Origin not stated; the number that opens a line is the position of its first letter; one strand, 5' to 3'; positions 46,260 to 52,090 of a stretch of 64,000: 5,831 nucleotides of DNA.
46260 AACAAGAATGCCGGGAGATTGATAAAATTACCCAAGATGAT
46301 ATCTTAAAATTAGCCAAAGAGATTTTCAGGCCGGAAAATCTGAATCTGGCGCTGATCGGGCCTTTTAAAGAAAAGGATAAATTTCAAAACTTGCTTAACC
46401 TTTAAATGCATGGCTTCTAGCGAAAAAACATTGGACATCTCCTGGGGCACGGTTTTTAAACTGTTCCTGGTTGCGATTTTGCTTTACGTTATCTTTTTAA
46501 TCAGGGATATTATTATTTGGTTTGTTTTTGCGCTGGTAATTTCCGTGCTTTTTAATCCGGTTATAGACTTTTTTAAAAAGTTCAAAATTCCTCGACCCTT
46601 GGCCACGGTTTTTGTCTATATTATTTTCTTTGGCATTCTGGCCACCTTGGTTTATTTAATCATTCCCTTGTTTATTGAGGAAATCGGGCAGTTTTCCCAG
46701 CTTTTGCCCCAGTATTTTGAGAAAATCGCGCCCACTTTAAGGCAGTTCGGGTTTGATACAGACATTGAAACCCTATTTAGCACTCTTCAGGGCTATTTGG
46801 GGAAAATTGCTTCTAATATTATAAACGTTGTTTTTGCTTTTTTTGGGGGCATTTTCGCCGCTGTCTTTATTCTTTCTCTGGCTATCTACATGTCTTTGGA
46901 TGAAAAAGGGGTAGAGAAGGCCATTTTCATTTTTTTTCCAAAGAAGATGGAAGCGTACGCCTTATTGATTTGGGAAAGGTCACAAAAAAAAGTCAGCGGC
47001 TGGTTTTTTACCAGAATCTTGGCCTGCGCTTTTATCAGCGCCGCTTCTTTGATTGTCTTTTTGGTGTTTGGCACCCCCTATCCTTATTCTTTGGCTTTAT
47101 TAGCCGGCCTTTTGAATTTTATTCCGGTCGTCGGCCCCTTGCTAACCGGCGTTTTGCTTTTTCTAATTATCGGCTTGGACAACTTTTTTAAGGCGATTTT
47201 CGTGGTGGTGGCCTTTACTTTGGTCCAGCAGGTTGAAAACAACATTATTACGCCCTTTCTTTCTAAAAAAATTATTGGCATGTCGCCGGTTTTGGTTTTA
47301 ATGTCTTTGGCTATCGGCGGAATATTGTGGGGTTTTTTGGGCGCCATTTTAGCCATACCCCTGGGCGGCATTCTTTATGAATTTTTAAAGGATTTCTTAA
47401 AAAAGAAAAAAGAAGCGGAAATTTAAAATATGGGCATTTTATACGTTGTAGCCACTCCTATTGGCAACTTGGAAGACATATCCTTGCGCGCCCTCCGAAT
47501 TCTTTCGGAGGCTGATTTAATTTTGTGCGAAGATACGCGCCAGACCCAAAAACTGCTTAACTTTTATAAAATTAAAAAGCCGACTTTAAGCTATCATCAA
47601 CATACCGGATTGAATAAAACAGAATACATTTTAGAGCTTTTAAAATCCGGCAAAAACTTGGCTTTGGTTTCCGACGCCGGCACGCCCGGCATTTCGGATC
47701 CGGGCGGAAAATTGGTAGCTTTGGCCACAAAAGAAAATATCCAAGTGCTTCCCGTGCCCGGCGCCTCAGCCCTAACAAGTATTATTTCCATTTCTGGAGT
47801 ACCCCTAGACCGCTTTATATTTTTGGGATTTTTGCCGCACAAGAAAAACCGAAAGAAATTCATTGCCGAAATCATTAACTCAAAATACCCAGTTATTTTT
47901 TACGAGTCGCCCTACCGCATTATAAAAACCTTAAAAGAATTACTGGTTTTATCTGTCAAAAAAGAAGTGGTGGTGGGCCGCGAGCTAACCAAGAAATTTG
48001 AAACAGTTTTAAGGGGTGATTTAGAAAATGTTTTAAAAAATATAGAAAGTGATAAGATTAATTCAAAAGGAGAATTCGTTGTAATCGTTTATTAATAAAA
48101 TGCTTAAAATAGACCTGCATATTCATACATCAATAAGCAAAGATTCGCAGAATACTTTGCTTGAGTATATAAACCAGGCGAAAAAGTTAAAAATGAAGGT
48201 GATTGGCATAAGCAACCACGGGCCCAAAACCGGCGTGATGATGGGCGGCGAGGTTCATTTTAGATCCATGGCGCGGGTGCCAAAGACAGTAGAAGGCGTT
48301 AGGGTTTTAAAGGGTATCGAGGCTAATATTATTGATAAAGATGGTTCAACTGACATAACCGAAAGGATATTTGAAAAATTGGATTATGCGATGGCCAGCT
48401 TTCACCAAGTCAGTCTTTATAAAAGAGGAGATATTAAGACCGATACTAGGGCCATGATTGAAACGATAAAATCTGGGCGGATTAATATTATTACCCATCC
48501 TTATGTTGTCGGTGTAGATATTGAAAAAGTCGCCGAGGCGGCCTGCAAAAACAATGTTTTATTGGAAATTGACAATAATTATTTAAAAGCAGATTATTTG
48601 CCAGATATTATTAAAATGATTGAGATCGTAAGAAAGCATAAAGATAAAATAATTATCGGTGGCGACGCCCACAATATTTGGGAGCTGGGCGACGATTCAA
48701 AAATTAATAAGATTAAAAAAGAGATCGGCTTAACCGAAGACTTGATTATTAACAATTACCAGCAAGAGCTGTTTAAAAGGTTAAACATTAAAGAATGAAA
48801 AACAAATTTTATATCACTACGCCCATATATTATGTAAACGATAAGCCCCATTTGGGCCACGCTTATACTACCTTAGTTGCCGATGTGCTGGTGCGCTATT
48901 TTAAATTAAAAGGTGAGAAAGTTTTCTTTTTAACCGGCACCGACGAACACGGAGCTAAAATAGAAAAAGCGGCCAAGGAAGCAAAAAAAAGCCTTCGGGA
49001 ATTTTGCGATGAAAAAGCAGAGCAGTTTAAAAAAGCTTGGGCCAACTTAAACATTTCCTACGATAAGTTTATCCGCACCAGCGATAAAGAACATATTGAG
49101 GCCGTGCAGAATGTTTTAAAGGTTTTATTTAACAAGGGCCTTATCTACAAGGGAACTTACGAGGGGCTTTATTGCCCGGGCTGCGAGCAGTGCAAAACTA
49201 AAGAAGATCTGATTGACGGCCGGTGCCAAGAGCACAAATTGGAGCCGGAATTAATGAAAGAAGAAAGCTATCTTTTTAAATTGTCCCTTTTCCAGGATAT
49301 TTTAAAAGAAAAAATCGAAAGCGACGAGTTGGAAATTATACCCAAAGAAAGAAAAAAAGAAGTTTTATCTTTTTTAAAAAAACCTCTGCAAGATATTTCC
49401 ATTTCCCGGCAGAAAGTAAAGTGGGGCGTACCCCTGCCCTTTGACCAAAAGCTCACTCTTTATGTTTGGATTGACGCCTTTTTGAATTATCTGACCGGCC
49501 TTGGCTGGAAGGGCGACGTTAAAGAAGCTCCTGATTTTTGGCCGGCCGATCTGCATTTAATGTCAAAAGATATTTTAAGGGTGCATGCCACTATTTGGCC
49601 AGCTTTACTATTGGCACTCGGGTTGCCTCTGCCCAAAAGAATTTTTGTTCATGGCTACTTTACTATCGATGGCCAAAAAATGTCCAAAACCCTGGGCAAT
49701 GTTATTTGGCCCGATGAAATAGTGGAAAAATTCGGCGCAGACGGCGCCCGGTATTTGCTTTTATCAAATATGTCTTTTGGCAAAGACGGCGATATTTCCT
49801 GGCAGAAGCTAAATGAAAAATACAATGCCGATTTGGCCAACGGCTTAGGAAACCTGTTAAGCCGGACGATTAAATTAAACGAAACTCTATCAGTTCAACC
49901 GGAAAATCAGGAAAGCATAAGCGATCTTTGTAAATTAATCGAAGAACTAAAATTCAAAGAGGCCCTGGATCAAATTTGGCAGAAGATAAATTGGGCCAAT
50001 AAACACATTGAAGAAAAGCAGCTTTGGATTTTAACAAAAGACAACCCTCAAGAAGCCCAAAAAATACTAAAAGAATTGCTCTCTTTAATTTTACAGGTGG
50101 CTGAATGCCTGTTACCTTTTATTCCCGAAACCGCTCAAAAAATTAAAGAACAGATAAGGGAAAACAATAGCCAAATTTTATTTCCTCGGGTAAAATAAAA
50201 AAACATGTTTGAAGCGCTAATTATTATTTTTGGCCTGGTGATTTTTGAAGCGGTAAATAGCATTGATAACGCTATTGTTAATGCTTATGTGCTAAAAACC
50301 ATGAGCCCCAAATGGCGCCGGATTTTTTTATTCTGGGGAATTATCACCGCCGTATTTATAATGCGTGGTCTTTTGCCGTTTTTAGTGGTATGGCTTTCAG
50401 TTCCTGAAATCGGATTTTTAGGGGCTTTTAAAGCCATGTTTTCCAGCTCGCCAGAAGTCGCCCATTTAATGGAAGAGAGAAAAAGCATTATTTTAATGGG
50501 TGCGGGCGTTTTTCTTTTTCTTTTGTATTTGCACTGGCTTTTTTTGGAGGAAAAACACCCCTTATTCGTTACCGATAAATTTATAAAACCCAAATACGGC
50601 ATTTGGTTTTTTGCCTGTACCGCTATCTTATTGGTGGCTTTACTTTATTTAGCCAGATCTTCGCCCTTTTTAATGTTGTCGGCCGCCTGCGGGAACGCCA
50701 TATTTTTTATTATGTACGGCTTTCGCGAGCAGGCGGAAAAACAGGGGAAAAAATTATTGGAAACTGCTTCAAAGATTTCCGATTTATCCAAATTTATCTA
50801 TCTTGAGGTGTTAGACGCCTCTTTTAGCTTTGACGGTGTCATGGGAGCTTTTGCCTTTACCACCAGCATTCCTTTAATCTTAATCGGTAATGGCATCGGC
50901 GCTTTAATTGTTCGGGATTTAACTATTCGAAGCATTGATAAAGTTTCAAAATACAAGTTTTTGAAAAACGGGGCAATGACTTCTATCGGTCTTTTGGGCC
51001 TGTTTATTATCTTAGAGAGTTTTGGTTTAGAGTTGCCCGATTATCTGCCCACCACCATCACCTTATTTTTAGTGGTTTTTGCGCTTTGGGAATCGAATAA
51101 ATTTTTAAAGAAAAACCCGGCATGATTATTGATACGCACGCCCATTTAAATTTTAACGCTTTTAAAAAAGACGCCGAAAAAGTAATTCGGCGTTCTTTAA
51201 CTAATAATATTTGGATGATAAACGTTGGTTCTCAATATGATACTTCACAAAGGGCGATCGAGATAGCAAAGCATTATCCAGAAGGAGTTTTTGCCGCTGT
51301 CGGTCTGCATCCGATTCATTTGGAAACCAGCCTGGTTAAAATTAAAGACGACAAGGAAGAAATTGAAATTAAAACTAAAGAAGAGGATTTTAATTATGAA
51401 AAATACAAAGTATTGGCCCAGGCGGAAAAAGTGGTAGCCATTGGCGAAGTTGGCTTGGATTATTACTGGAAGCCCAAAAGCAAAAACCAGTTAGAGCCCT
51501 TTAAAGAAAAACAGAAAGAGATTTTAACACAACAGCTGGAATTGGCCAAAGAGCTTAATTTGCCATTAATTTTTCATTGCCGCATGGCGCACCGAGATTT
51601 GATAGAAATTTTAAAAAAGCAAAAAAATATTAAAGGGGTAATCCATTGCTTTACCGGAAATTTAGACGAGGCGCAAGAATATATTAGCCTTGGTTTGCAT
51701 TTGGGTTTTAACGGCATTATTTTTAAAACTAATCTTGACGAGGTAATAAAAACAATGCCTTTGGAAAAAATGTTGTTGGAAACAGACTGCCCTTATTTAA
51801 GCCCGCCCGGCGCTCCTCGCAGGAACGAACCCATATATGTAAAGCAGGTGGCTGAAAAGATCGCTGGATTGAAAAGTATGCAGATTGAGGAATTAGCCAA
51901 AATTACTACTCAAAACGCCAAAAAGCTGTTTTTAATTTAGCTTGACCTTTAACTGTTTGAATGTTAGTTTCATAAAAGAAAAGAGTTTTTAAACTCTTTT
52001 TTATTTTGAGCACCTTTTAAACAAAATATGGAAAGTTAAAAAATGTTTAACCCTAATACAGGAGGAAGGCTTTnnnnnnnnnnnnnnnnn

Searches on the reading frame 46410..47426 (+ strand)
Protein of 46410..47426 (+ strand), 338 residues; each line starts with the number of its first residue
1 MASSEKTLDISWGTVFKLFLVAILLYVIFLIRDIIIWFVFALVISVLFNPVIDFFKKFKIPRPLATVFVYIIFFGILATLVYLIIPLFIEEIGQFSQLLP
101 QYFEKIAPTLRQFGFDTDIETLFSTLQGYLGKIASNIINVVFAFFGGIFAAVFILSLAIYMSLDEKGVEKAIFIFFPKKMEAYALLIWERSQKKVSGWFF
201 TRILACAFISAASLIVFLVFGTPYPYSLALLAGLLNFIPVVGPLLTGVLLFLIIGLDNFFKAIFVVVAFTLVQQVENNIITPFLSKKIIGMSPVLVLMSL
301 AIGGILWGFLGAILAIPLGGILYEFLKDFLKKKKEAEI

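Call 10: search_protein_families(library=pfam, proteins=[window:46410-47426:+], max_evalue=0.001)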
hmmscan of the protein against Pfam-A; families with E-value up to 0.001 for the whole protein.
window:46410-47426:+ (338 aa): 1 family
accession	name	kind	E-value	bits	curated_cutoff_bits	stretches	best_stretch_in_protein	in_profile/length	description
PF01594.21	AI-2E_transport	-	7.2e-64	216.5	34.3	1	17-329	4-326/327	AI-2E family transporter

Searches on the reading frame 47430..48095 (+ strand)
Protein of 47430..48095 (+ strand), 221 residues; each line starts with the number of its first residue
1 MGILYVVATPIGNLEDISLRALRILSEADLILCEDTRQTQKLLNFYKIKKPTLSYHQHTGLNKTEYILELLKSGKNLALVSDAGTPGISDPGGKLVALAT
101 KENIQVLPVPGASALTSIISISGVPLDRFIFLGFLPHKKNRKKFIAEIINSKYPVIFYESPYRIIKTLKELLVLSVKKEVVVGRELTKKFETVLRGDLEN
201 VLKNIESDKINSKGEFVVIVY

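Call 10: search_protein_families(library=pfam, proteins=[window:47430-48095:+], max_evalue=0.001)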
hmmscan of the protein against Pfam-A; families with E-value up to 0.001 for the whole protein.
window:47430-48095:+ (221 aa): 1 family
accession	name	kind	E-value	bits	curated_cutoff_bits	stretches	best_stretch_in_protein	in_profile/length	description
PF00590.25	TP_methylase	-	1.4e-34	120.4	27.8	1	4-200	2-210/212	Tetrapyrrole (Corrin/Porphyrin) Methylases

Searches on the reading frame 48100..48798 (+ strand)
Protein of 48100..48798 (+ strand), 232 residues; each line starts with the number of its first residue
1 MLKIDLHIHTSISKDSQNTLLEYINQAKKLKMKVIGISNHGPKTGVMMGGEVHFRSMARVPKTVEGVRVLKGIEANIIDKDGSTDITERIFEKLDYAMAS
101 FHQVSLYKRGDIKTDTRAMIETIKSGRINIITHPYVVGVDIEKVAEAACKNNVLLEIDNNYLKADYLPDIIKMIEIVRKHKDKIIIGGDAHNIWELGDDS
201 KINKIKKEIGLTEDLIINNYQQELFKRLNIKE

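Call 11: search_protein_families(library=pfam, proteins=[window:48100-48798:+], max_evalue=0.001)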
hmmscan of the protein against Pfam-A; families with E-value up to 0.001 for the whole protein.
window:48100-48798:+ (232 aa): 2 families
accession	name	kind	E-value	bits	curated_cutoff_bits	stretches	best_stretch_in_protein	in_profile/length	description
PF02811.25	PHP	-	4.1e-10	40.7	26.4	1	5-107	1-98/164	PHP domain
PF01876.22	RNase_P_p30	-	0.00011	22.2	35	0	114-214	97-205/214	RNase P subunit p30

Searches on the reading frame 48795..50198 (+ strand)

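Call 11: search_protein_families(library=pfam, proteins=[window:48795-50198:+], max_evalue=0.001)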
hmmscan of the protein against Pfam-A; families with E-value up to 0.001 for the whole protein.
window:48795-50198:+ (467 aa): 4 families
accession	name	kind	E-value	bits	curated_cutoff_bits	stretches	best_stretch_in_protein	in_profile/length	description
PF09334.17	tRNA-synt_1g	-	6.3e-104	348.3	20.1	2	130-358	152-390/391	tRNA synthetases class I (M)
PF00133.28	tRNA-synt_1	-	2e-36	126.1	22.7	2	2-216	22-245/414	tRNA synthetases class I (I, L, M and V)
PF01406.26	tRNA-synt_1e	-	6.2e-20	72.2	27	2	14-123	19-127/301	tRNA synthetases class I (C) catalytic domain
PF19303.5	Anticodon_3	-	2.6e-06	27.8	23.5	1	373-459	20-106/152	Anticodon binding domain of methionyl tRNA ligase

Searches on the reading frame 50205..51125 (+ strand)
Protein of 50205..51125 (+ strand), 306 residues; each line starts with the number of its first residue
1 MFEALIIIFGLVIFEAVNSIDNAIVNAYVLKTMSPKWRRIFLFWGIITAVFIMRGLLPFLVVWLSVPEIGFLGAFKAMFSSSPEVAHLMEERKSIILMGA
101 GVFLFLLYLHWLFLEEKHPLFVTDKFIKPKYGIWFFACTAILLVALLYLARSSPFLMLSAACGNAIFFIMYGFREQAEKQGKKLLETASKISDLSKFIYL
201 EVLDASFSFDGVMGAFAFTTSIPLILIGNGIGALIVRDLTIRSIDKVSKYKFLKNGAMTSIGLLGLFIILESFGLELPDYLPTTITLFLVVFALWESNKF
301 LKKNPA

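Call 11: search_protein_families(library=pfam, proteins=[window:50205-51125:+], max_evalue=0.001)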
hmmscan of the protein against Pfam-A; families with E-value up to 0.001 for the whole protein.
window:50205-51125:+ (306 aa): 2 families
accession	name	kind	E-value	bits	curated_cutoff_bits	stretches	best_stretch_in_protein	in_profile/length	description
PF04332.21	DUF475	-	1e-48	167.2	27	1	20-297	1-286/293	Protein of unknown function (DUF475)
PF03741.22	TerC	-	2.3e-15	57.2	27.8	1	10-271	2-177/178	Integral membrane protein TerC family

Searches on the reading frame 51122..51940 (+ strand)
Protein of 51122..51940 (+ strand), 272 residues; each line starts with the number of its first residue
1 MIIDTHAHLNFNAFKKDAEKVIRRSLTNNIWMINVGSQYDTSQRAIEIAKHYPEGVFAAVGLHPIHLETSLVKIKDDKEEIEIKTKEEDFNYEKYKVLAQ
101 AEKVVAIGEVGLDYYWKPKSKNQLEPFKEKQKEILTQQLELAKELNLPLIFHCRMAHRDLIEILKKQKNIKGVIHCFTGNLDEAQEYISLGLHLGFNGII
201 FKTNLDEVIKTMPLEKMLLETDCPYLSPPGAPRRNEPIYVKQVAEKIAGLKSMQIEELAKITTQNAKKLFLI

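Call 11: search_protein_families(library=pfam, proteins=[window:51122-51940:+], max_evalue=0.001)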
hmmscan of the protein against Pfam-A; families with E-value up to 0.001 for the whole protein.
window:51122-51940:+ (272 aa): 1 family
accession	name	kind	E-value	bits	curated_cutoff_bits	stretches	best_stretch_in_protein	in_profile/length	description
PF01026.27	TatD_DNase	-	6.7e-80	268.6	27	1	3-270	1-252/253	TatD related DNase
